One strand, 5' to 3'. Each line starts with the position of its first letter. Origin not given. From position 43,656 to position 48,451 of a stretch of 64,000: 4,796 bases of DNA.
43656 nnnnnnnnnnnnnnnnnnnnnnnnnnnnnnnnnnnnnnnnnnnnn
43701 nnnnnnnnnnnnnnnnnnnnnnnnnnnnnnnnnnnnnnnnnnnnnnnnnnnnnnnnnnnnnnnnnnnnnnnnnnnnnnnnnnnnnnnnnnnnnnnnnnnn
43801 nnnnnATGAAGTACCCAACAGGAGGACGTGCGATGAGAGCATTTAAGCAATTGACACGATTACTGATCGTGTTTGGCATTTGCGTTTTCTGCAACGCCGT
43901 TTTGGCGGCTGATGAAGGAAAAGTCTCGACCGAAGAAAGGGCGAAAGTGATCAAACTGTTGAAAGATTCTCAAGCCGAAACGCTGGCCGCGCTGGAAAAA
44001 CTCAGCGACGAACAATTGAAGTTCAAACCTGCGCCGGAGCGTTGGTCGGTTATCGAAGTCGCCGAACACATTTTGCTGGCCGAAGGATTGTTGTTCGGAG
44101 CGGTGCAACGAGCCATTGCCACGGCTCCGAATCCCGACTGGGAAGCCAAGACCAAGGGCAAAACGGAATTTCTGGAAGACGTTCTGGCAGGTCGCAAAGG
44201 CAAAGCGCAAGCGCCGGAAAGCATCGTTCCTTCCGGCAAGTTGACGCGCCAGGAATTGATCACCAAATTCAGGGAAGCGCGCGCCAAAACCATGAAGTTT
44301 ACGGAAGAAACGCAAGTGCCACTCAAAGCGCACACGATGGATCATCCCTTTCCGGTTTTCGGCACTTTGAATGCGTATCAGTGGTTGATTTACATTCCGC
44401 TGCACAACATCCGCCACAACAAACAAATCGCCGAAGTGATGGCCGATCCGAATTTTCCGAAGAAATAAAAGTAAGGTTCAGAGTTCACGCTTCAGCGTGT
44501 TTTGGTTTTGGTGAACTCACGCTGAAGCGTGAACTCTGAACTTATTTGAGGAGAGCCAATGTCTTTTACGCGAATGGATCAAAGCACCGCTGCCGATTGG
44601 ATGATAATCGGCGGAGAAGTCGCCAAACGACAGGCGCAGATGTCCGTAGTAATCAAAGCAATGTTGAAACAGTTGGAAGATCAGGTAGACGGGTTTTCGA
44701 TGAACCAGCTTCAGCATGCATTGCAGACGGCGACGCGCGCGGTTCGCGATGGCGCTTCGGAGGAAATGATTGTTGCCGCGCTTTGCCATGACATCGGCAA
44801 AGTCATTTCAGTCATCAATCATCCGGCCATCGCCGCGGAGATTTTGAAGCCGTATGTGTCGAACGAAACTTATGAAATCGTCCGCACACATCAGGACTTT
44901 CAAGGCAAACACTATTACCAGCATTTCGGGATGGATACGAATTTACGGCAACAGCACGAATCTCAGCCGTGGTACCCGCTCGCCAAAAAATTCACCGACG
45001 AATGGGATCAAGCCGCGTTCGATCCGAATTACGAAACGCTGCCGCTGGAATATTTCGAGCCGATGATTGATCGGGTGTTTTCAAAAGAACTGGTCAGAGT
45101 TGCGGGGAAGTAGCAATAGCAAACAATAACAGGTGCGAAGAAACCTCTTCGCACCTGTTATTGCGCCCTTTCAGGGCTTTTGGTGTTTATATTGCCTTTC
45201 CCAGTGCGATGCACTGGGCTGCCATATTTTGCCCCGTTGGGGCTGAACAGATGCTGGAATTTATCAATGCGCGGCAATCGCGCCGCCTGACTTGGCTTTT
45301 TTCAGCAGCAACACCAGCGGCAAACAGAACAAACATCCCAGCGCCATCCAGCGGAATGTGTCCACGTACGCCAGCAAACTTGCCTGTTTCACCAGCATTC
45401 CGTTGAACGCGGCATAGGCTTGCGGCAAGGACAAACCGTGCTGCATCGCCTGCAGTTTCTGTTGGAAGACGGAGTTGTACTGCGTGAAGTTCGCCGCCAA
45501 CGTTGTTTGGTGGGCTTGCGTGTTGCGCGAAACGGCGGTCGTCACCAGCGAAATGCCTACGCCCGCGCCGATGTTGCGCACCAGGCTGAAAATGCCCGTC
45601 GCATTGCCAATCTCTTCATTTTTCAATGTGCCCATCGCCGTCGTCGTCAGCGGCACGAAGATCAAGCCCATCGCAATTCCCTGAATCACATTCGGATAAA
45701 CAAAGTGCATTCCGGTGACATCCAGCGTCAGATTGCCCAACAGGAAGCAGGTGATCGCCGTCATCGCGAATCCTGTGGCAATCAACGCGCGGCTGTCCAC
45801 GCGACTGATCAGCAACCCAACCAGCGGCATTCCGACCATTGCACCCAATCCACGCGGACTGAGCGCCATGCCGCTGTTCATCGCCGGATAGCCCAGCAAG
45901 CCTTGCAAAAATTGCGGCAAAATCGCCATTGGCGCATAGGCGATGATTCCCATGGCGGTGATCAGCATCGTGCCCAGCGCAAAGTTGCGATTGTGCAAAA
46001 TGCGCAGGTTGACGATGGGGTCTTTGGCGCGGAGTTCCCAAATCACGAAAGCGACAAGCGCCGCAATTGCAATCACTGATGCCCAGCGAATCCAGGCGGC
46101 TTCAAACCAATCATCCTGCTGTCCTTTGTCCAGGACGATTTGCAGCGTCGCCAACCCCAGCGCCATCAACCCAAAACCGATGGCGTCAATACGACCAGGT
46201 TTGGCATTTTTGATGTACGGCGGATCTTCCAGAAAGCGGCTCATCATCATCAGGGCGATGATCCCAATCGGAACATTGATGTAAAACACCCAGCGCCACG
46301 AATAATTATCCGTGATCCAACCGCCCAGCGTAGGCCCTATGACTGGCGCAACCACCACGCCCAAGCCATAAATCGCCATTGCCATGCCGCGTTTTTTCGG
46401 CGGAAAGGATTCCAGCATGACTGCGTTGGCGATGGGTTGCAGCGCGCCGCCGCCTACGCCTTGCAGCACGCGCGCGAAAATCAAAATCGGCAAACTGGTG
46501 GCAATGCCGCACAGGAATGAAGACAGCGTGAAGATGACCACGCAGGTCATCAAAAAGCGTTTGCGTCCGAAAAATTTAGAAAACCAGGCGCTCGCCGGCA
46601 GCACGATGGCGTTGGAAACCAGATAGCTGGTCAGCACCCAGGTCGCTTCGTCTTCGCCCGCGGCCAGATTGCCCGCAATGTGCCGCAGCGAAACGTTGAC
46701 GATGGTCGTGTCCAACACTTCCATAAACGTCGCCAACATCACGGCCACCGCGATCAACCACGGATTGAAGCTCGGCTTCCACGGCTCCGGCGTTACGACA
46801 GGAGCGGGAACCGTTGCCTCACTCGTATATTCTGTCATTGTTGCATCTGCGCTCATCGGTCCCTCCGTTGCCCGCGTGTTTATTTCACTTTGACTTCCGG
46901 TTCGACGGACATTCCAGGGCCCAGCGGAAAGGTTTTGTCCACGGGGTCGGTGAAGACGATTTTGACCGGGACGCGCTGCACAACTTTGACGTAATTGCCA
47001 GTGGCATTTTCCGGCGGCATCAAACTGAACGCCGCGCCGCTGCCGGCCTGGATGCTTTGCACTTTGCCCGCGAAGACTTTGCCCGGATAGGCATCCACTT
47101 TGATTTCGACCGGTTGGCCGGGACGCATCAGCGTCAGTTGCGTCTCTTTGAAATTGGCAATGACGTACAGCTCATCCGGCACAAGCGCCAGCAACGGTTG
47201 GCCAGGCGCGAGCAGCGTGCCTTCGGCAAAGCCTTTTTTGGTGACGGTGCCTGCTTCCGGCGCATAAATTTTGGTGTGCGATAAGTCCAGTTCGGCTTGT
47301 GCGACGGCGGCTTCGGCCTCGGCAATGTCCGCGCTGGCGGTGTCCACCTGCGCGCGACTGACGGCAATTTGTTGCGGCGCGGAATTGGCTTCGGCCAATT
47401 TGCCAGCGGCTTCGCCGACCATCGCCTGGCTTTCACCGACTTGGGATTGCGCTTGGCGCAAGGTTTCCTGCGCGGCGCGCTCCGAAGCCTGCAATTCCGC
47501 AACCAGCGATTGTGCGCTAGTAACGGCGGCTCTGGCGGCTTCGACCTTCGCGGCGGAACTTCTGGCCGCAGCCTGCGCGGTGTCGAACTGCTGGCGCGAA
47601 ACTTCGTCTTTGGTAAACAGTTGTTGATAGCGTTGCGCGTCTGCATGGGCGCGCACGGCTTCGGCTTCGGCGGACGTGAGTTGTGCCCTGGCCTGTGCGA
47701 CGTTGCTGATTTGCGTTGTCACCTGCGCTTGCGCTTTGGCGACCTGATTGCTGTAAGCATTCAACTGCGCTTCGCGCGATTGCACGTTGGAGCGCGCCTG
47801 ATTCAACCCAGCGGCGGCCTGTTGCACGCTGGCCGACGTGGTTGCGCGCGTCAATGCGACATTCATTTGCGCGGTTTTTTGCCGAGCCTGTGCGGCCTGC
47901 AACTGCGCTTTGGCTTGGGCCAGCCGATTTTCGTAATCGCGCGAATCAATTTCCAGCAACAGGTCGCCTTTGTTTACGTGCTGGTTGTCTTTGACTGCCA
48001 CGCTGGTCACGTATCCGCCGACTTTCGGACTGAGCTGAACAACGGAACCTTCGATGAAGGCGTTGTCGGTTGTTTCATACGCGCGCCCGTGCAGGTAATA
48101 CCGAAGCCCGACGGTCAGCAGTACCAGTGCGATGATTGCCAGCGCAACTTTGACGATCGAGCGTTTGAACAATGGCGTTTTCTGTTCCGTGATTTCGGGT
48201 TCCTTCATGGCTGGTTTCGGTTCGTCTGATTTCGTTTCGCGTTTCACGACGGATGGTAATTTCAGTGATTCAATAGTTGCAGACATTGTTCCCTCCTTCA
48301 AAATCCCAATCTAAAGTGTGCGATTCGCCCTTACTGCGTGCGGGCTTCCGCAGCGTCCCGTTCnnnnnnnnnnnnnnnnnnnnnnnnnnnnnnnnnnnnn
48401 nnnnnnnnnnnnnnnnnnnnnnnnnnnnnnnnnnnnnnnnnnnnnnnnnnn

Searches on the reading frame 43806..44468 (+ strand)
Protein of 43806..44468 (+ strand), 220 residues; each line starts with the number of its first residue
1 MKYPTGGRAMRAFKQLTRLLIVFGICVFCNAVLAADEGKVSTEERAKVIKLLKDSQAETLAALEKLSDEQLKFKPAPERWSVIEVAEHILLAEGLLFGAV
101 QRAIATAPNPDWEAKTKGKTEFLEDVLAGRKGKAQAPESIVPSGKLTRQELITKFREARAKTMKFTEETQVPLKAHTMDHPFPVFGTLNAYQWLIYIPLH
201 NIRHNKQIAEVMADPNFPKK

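Call 6: search_protein_families(library=pfam, proteins=[window:43806-44468:+])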
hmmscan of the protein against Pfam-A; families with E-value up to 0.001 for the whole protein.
window:43806-44468:+ (220 aa): 3 families
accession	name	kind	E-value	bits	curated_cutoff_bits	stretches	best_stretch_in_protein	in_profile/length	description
PF12867.12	DinB_2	-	1e-15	58.7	24.8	1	52-208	2-128/128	DinB superfamily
PF04978.18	MST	-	5.9e-05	24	27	1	50-176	4-110/149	Mycothiol-S-transferase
PF05163.17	DinB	-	9.6e-05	22.8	23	1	50-208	10-138/165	DinB family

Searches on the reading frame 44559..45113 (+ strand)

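Call 6: search_protein_families(library=pfam, proteins=[window:44559-45113:+])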
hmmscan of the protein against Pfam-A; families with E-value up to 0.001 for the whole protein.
window:44559-45113:+ (184 aa): 2 families
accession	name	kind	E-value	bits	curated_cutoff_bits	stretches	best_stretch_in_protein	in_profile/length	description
PF05153.21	MIOX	-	5e-07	30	25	1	25-86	32-96/249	Myo-inositol oxygenase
PF01966.28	HD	-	6.6e-06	26.8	22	1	52-115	3-89/116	HD domain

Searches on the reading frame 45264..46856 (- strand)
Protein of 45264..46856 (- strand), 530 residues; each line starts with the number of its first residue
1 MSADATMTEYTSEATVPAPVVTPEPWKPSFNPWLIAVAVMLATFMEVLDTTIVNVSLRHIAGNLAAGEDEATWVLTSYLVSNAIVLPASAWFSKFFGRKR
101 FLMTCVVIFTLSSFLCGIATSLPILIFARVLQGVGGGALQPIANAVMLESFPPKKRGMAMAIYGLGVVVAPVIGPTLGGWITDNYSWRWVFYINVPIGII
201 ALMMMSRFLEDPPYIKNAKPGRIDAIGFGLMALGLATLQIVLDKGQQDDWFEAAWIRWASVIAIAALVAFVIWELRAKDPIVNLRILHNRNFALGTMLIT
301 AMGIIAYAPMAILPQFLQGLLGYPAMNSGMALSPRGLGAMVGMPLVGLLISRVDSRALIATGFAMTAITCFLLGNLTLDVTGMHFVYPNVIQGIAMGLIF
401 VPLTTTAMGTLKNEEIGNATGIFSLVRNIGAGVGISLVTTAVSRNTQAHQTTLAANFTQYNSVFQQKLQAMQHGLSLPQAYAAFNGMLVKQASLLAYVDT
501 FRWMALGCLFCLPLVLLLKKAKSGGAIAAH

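Call 6: search_protein_families(library=pfam, proteins=[window:45264-46856:-])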
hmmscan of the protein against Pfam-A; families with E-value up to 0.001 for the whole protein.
window:45264-46856:- (530 aa): 5 families
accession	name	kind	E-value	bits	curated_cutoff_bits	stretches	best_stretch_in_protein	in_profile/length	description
PF07690.21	MFS_1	-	5.4e-61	206.9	33.4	1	39-434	1-346/347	Major Facilitator Superfamily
PF00083.30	Sugar_tr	-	5e-15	55.8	22.3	1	44-212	10-194/452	Sugar (and other) transporter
PF05977.19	MFS_3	-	1.5e-07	30.7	27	1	300-374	228-302/524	Transmembrane secretion effector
PF06609.19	TRI12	-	2.7e-05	23.3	23.2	1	58-322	68-342/599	Fungal trichothecene efflux pump (TRI12)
PF03209.21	PUCC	-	4.5e-05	23.1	21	1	336-467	253-382/401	PUCC protein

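Call 7: search_protein_families(library=ncbifam, proteins=[window:45264-46856:-])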
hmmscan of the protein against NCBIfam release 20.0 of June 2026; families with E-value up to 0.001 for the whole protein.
window:45264-46856:- (530 aa): 66 families (the best 25 are shown)
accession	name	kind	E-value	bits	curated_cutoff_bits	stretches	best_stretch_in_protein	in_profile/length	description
TIGR00711.1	efflux_EmrB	subfamily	1.9e-146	488.6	230.2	1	35-515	3-482/485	DHA2 family efflux MFS transporter permease subunit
NF000391.1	EmrB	exception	2.6e-113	379.3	925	1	34-518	11-494/501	multidrug efflux MFS transporter permease subunit EmrB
NF007799.0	PRK10504.1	subfamily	1.4e-51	175.9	426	1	39-478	15-446/471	multidrug transporter subunit MdtD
NF000060.1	MFS_efflux_LmrB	exception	1.2e-45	156.3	800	1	35-474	18-454/479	lincomycin efflux MFS transporter Lmr(B)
NF000095.1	tet_MFS_OtrB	exception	1.3e-41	142.8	999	1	38-439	30-434/563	oxytetracycline resistance efflux MFS transporter OtrB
NF000009.1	tet_MFS_Tcr3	exception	1.3e-37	129.6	1000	1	38-438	35-438/512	tetracycline efflux MFS transporter Tcr3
NF040895.2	MFS_effux_SdrM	equivalog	3.9e-35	121.8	550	1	34-453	6-415/441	multidrug efflux MFS transporter SdrM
NF000025.1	MFS_efflux_tcmA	exception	1.3e-34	119.8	999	1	16-439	15-428/538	tetracenomycin C efflux MFS transporter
NF011571.1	PRK14995.1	subfamily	2.8e-31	108.8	701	1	32-500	4-466/493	SmvA family efflux MFS transporter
NF000218.1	FexA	exception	3.2e-30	105.2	900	1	36-448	23-435/475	chloramphenicol/florfenicol efflux MFS transporter FexA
NF000089.1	qac_MFS_AB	exception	1.5e-29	103.1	900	1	33-384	18-368/514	QacA/B family quaternary ammonium compound efflux MFS transporter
NF000031.1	MFS_efflux_LmrA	exception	3.7e-28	98.5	850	1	33-438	30-433/484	lincomycin efflux MFS transporter Lmr(A)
TIGR00895.1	2A0115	subfamily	3.3e-27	95.4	418.55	1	31-212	14-195/398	aromatic acid/H+ symport family MFS transporter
NF012180.1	tet_MFS_43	exception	1.6e-26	93.4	999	1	32-443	19-424/484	tetracycline efflux MFS transporter Tet(43)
NF040856.1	FexB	exception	2.6e-26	92.4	950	1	39-444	19-422/469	chloramphenicol/florfenicol efflux MFS transporter FexB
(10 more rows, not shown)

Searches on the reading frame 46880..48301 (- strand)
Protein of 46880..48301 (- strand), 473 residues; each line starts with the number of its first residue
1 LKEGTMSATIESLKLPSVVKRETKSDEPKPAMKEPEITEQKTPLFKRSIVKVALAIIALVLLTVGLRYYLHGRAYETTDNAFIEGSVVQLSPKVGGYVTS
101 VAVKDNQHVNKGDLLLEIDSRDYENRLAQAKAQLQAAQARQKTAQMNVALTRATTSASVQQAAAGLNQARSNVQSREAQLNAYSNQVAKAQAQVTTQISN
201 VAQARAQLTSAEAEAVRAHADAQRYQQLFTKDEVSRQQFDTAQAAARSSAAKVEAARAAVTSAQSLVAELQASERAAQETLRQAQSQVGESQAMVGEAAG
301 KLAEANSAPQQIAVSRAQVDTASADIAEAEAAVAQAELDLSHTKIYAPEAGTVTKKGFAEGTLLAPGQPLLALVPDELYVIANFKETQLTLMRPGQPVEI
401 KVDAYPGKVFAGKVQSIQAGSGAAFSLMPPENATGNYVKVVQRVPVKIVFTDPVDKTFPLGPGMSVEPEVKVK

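Call 6: search_protein_families(library=pfam, proteins=[window:46880-48301:-])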
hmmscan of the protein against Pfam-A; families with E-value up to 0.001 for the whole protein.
window:46880-48301:- (473 aa): 5 families
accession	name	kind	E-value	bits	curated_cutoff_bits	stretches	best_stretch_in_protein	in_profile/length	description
PF16576.10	HlyD_D23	-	6.9e-17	61.9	30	1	249-418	31-185/214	Barrel-sandwich domain of CusB or HlyD membrane-fusion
PF13437.12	HlyD_3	-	3.3e-12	47.5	22.2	1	344-426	1-79/106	HlyD family secretion protein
PF13533.13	Biotin_lipoyl_2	-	9.2e-12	44.9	29.8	1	88-119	1-32/32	Biotin-lipoyl like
PF00529.27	CusB_dom_1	-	1.1e-08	35.6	26.5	1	197-465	12-82/89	Cation efflux system protein CusB domain 1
PF00364.28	Biotin_lipoyl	-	3.2e-05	24.1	22.1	0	91-119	5-37/73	Biotin-requiring enzyme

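Call 7: search_protein_families(library=ncbifam, proteins=[window:46880-48301:-])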
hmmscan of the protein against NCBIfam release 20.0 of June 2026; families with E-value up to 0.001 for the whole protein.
window:46880-48301:- (473 aa): 24 families
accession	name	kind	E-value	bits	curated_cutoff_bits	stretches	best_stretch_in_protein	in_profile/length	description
TIGR00998.1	8a0101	subfamily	8.7e-74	248.4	390.8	2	168-467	77-331/334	EmrA/EmrK family multidrug efflux transporter periplasmic adaptor subunit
NF011715.0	PRK15136.1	equivalog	2.7e-53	181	563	2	271-470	150-345/390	multidrug efflux MFS transporter periplasmic adaptor subunit EmrA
NF007785.0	PRK10476.1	equivalog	3.5e-51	174.1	376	3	287-466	153-338/347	multidrug transporter subunit MdtN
TIGR01730.1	RND_mfp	subfamily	2.5e-40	138.4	94.9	3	269-418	61-211/322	efflux RND transporter periplasmic adaptor subunit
NF007850.1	PRK10559.1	equivalog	4.4e-30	104.9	400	2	278-462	77-272/303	p-hydroxybenzoic acid efflux pump subunit AaeA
NF002939.0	PRK03598.1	equivalog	7e-30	104.3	393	2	269-415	136-278/332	secretion protein HlyD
TIGR01843.1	type_I_hlyD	subfamily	2e-23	83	208.65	2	316-472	244-398/422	HlyD family type I secretion periplasmic adaptor subunit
TIGR02971.1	heterocyst_DevB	subfamily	3.5e-18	66.1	129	2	157-418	55-279/327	ABC exporter membrane fusion protein, DevB family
NF008589.1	PRK11556.1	equivalog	3.5e-18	65.7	391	3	87-195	84-191/392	MdtA/MuxA family multidrug efflux RND transporter periplasmic adaptor subunit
NF008606.0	PRK11578.1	equivalog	1.8e-16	60.2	342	2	256-418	97-263/371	macrolide transporter subunit MacA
NF045904.1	RND-peri-MexE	equivalog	2.4e-16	59.6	714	2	87-191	63-166/390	multidrug efflux RND transporter periplasmic adaptor subunit MexE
NF000272.2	OqxA_adapt_sub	exception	3.5e-13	49.3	835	1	87-193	67-172/391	multidrug efflux RND transporter periplasmic adaptor subunit OqxA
NF033834.1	RND_adapt_MexA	exception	4.1e-12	45.9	750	1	311-369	126-184/373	multidrug efflux RND transporter periplasmic adaptor subunit MexA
TIGR00999.1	8a0102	subfamily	1e-11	44.5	319.3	1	273-418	21-168/271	CzcB/NccB family metal efflux transporter periplasmic adaptor subunit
TIGR03794.1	NHLM_micro_HlyD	equivalog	1.5e-11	43.9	156.2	1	53-373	20-284/421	NHLP bacteriocin system secretion protein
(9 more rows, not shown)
